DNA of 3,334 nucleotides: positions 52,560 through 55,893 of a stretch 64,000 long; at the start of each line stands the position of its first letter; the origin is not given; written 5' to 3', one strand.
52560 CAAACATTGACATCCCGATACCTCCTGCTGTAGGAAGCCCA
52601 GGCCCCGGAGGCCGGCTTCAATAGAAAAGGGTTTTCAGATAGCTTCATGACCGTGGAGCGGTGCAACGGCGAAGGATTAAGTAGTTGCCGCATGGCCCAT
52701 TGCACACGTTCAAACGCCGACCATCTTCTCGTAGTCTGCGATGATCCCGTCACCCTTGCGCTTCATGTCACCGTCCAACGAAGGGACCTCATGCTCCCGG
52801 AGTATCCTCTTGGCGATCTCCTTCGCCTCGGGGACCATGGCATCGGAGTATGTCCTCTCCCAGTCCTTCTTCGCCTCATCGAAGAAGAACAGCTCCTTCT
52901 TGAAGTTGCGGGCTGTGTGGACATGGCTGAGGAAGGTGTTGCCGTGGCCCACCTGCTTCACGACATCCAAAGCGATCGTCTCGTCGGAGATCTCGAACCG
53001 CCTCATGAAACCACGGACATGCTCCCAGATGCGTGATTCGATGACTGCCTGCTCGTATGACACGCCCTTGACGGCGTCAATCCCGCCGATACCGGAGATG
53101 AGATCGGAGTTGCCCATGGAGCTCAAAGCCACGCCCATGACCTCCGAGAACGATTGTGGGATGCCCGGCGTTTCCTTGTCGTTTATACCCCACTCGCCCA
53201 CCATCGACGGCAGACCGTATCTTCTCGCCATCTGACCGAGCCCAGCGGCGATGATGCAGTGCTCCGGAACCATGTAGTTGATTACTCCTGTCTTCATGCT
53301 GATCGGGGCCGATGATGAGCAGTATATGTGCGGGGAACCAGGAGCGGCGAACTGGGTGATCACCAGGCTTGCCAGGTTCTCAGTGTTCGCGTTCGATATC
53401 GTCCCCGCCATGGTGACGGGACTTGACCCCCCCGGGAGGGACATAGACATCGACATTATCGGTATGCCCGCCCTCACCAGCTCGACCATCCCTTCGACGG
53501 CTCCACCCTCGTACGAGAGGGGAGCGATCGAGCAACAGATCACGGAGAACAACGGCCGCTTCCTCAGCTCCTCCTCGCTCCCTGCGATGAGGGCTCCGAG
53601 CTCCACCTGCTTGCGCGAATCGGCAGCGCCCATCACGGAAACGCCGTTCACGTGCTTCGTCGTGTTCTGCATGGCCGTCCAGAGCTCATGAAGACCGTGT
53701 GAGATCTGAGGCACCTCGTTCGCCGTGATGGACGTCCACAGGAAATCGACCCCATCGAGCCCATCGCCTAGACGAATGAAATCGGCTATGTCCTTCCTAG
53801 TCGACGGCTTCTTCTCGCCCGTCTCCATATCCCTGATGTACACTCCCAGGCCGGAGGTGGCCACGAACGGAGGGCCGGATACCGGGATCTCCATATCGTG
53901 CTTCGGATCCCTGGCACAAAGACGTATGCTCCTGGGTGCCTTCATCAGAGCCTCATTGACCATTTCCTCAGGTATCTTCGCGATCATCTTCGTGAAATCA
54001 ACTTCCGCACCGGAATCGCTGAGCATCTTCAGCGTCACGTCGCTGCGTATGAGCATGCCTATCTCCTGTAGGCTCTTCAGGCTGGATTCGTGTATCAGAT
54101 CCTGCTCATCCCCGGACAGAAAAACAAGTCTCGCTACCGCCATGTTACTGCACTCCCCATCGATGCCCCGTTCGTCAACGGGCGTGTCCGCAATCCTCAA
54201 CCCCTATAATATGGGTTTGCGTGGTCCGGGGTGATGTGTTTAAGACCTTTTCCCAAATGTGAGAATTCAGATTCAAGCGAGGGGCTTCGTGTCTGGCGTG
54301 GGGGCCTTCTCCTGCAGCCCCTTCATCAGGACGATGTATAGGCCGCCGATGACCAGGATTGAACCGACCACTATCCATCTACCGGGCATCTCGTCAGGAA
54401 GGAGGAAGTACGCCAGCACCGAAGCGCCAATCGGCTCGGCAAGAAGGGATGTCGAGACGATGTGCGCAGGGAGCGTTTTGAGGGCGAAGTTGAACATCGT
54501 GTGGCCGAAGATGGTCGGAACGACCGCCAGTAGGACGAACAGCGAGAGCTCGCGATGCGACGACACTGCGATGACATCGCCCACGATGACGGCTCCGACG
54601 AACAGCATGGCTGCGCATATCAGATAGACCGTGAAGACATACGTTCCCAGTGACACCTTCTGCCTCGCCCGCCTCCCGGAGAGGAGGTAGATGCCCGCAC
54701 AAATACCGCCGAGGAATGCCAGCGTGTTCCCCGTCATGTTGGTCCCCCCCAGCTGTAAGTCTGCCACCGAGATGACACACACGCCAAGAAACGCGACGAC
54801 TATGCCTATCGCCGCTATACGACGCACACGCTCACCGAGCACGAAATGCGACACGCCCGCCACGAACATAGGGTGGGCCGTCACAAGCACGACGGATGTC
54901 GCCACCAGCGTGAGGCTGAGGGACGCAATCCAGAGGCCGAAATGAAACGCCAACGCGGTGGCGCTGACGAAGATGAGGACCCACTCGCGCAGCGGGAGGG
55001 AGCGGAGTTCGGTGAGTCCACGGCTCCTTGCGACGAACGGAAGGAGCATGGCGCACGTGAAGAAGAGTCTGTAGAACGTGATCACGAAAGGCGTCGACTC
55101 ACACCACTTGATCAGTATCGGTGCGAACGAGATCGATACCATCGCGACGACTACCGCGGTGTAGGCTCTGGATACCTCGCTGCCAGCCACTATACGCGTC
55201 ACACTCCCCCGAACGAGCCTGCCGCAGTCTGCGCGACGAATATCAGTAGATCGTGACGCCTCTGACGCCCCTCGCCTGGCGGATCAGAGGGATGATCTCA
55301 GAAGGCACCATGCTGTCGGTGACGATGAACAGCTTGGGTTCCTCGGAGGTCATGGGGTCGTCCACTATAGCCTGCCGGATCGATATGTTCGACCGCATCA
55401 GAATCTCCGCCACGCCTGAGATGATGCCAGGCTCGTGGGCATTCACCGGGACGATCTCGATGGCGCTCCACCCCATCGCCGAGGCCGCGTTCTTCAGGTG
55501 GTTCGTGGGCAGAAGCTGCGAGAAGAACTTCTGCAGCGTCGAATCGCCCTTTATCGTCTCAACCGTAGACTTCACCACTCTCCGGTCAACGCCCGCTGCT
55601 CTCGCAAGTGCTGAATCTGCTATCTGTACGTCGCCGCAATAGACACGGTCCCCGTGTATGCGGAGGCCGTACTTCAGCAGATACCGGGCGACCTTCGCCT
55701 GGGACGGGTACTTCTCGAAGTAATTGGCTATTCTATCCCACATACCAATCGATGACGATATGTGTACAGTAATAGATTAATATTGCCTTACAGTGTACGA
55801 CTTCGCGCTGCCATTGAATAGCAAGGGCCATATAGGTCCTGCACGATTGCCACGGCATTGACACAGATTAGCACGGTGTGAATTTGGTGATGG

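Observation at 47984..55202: Cluster of three pyrrolysine-free methylamine-type methyltransferases with a corrinoid protein, radical SAM enzyme and DMT transporter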

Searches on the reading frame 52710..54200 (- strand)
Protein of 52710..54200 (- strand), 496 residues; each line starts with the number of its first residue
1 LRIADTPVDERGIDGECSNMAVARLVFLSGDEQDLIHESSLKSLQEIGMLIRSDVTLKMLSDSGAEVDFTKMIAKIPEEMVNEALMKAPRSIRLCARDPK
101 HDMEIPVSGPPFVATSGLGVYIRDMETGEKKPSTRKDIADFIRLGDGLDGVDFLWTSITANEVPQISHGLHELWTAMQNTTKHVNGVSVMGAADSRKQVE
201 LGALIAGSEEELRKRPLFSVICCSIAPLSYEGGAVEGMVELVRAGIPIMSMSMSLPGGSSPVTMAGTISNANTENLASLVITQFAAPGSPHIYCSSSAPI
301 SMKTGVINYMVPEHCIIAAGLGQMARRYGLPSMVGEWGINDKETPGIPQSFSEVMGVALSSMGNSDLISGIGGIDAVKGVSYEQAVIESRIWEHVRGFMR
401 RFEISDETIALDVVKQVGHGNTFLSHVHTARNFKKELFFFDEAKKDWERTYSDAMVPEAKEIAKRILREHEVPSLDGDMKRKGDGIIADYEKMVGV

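Call 3: search_protein_families(library=pfam, proteins=[window:52710-54200:-], max_evalue=0.01)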
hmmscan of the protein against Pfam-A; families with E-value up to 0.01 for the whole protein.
window:52710-54200:- (496 aa): 1 family
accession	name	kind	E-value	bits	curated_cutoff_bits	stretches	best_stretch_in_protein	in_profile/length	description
PF06253.16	MTTB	-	6.7e-68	229.3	25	1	23-482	29-487/500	Trimethylamine methyltransferase (MTTB)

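Call 4: search_protein_families(library=ncbifam, proteins=[window:52710-54200:-], max_evalue=0.01)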
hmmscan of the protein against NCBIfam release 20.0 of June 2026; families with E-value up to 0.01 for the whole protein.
window:52710-54200:- (496 aa): 1 family
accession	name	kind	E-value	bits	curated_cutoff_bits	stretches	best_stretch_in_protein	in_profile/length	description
TIGR02369.2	trimeth_pyl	equivalog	2.6e-108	362.5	525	1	25-489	3-467/469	[trimethylamine--corrinoid protein] Co-methyltransferase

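Call 47: search_solved_structures(query=window:52710-54143:-, show_alignments=3, max_evalue=0.01)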
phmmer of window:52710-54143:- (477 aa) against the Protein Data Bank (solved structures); distinct sequences matched with E-value up to 0.01: 5.
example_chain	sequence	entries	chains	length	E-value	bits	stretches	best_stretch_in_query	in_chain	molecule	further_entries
7xcl_A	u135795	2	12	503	5.2e-61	210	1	8-469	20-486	Trimethylamine methyltransferase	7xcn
7xcm_A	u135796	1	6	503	8.3e-61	209.3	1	8-469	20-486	Trimethylamine methyltransferase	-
9yce_A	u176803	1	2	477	6e-49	170.2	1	8-476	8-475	Glycine betaine methyltransferase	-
2qne_A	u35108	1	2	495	6.9e-49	170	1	8-476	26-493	Putative methyltransferase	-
4yyc_A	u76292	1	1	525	6.1e-27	97.7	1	15-459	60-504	Putative trimethylamine methyltransferase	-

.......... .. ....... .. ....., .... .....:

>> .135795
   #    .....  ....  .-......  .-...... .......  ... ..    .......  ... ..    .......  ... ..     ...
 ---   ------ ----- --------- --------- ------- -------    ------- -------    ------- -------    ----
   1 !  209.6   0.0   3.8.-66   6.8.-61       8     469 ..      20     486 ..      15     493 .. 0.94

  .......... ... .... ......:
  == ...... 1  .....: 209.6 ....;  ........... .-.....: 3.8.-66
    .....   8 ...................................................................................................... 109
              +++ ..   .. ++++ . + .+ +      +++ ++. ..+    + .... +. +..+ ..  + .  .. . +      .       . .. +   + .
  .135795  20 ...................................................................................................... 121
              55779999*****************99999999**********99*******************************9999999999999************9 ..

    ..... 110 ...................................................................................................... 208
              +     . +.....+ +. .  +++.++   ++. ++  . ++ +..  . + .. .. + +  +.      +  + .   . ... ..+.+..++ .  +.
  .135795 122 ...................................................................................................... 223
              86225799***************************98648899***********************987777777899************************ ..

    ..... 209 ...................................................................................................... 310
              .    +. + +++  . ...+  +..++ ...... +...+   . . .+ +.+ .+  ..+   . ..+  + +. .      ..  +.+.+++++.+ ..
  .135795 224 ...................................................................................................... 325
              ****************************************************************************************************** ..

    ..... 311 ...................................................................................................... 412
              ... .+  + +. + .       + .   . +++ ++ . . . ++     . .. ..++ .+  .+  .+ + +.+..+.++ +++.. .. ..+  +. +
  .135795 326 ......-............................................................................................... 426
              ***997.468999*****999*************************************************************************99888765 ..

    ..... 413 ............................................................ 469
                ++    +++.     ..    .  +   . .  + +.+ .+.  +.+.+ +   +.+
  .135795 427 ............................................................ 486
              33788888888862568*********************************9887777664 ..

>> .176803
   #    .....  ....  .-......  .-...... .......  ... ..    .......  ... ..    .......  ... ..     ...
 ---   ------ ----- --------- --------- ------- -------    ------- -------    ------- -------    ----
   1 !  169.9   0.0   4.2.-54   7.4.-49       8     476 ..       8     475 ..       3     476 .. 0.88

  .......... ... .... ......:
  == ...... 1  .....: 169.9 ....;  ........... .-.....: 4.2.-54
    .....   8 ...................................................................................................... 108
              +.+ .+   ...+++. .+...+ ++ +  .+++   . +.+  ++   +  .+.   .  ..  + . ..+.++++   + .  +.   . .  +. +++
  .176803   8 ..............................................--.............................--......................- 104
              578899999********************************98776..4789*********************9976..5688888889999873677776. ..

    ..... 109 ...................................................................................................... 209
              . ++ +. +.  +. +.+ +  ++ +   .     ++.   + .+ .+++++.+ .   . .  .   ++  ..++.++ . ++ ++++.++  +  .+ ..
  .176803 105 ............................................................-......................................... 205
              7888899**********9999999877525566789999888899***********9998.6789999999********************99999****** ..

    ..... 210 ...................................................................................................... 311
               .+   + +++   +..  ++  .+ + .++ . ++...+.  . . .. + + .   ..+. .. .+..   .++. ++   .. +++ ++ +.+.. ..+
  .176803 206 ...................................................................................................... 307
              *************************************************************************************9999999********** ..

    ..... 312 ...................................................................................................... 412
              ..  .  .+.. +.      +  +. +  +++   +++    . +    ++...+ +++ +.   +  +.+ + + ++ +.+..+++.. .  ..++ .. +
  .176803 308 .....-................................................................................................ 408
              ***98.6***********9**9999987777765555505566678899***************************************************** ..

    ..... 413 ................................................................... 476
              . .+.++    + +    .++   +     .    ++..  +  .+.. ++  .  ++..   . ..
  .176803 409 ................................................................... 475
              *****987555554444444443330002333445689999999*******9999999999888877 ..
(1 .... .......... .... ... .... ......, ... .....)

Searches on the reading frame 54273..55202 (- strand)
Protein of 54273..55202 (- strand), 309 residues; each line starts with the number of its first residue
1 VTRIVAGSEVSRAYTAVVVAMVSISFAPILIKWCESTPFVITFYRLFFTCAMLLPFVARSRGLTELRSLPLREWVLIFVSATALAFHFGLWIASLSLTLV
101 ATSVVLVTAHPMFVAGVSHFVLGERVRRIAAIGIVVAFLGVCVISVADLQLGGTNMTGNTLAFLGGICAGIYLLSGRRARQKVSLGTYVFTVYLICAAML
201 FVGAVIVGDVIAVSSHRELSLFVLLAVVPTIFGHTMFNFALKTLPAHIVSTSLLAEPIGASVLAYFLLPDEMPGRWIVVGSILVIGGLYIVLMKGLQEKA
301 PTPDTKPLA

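Call 3: search_protein_families(library=pfam, proteins=[window:54273-55202:-], max_evalue=0.01)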
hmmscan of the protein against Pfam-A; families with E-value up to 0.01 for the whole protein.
window:54273-55202:- (309 aa): 2 families
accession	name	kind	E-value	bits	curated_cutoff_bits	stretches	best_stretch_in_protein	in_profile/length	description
PF00892.27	EamA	-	5.7e-31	108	28.2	2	13-145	3-134/135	EamA-like transporter family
PF03151.22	TPT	-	0.0012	18.8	30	1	36-172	29-163/291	Triose-phosphate Transporter family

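Call 4: search_protein_families(library=ncbifam, proteins=[window:54273-55202:-], max_evalue=0.01)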
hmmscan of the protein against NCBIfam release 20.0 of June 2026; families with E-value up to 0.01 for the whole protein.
window:54273-55202:- (309 aa): 5 families
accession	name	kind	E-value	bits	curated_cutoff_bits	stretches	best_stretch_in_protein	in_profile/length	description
TIGR00950.1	2A78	equivalog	2.7e-21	76.2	230.2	1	40-284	20-261/264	carboxylate/amino acid/amine transporter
NF007823.0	PRK10532.1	equivalog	3.5e-05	23.1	354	1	41-282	43-272/295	threonine/homoserine exporter RhtA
TIGR03340.1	phn_DUF6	hypoth_equivalog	0.001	18.8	288.15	1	53-290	42-280/281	phosphonate utilization associated putative membrane protein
NF050091.1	ArAmAcExpYddG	equivalog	0.0087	15.6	300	0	19-257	12-249/285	aromatic amino acid exporter YddG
NF008676.0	PRK11689.1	equivalog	0.0093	15.1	194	0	42-290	37-286/297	aromatic amino acid DMT transporter YddG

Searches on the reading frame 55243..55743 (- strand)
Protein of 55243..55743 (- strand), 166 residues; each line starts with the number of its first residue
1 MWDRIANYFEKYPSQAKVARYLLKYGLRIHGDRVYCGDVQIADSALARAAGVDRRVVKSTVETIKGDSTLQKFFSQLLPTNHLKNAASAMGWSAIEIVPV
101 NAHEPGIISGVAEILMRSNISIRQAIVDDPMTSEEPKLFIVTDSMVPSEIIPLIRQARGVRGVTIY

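Call 17: search_protein_families(library=pfam, proteins=[window:55243-55743:-], max_evalue=0.001)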
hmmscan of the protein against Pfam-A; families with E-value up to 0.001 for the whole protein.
window:55243-55743:- (166 aa): 0 families

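Call 60: search_protein_families(library=ncbifam, proteins=[window:55243-55743:-], max_evalue=1)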
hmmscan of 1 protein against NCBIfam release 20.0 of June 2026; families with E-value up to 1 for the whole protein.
window:55243-55743:- (166 aa): 3 families
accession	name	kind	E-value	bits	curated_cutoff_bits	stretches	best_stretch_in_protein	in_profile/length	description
NF053754.1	TrpY_fam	subfamily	5e-55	186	180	1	2-163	1-163/163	TrpY family transcription regulator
TIGR01327.1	PGDH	equivalog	0.015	14.1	454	1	94-163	451-520/525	phosphoglycerate dehydrogenase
NF008079.0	PRK10818.1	equivalog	0.04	13.3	508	1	25-73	25-73/270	septum site-determining protein MinD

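Call 61: search_solved_structures(query=window:55243-55743:-, max_evalue=1)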
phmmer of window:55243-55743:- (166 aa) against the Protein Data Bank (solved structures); distinct sequences matched with E-value up to 1: 0.
